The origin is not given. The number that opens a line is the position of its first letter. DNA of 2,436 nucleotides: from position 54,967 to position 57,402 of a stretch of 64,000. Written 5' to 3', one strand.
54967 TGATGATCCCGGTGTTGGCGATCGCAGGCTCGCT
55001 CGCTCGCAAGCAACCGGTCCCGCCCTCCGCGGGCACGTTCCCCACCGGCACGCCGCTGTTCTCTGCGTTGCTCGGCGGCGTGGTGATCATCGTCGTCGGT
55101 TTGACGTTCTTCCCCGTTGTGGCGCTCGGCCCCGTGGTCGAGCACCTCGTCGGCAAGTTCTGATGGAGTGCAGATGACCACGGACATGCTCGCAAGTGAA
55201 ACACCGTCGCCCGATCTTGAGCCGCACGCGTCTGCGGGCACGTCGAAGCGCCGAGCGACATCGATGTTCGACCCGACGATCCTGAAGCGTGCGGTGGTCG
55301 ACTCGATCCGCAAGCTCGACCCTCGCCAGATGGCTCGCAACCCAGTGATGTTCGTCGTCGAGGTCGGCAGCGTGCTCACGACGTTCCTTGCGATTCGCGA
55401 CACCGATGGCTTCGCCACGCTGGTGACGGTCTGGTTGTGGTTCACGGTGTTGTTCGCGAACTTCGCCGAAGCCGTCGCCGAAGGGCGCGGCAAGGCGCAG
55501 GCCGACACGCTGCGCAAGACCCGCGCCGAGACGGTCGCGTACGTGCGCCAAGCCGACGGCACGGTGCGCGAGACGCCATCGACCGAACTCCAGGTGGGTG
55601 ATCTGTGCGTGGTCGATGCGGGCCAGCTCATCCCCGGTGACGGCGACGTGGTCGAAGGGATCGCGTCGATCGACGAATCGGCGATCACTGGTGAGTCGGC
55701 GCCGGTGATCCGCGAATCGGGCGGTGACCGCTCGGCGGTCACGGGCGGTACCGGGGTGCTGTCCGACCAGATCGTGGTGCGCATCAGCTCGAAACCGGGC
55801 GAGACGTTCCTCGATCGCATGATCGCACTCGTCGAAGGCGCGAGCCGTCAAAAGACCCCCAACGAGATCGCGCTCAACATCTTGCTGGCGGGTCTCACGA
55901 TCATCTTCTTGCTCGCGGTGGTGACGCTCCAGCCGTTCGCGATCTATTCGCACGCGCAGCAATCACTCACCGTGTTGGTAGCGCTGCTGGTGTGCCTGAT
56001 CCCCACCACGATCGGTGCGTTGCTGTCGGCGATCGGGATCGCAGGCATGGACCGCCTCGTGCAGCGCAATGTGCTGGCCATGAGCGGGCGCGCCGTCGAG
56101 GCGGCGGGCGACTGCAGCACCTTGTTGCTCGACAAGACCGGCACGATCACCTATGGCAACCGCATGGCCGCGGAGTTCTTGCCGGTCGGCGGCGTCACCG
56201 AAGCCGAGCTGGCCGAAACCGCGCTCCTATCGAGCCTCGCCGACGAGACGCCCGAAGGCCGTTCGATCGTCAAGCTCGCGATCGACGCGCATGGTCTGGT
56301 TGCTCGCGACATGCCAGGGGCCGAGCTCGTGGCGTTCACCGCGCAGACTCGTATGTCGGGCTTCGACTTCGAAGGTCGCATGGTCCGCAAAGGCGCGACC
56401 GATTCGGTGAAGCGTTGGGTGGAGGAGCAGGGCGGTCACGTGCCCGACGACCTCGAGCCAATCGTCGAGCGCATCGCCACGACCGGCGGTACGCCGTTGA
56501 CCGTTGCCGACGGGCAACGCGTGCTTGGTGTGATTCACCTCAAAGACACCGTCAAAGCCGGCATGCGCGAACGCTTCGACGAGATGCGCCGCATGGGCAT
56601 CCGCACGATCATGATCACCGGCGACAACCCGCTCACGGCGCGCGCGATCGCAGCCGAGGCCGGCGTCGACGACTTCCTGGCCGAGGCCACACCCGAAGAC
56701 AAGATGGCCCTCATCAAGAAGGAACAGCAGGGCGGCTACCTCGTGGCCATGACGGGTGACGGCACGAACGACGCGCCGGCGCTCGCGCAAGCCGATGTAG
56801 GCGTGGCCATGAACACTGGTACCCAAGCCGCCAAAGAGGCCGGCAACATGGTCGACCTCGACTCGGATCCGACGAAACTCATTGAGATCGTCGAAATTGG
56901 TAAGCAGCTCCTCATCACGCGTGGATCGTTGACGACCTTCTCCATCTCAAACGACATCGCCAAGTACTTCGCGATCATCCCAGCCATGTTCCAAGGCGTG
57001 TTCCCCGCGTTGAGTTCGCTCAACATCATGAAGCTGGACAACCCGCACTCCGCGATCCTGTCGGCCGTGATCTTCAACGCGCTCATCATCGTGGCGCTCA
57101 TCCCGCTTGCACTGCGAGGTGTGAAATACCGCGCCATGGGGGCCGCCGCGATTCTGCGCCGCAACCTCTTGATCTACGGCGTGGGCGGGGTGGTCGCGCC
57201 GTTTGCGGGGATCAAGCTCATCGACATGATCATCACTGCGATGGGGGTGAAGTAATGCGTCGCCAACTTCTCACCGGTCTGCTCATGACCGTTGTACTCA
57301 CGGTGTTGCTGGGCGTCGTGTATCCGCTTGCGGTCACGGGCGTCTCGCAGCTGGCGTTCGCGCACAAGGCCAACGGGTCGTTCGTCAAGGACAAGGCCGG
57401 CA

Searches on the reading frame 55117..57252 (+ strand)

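Call 16: search_protein_families(library=pfam, proteins=[window:55117-57252:+], max_evalue=0.001)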
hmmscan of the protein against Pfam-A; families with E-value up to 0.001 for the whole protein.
window:55117-57252:+ (712 aa): 4 families
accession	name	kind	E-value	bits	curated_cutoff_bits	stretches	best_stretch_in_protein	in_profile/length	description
PF00122.25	E1-E2_ATPase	-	2.5e-32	112.3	28.1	1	141-316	7-180/181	E1-E2 ATPase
PF00702.32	Hydrolase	-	8.5e-24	85.4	26.4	1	335-560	3-191/191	haloacid dehalogenase-like hydrolase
PF12710.13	HAD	-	0.00049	21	27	0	472-523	79-130/189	haloacid dehalogenase-like hydrolase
PF08282.18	Hydrolase_3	-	0.00084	19.6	20.9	0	544-579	207-242/255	haloacid dehalogenase-like hydrolase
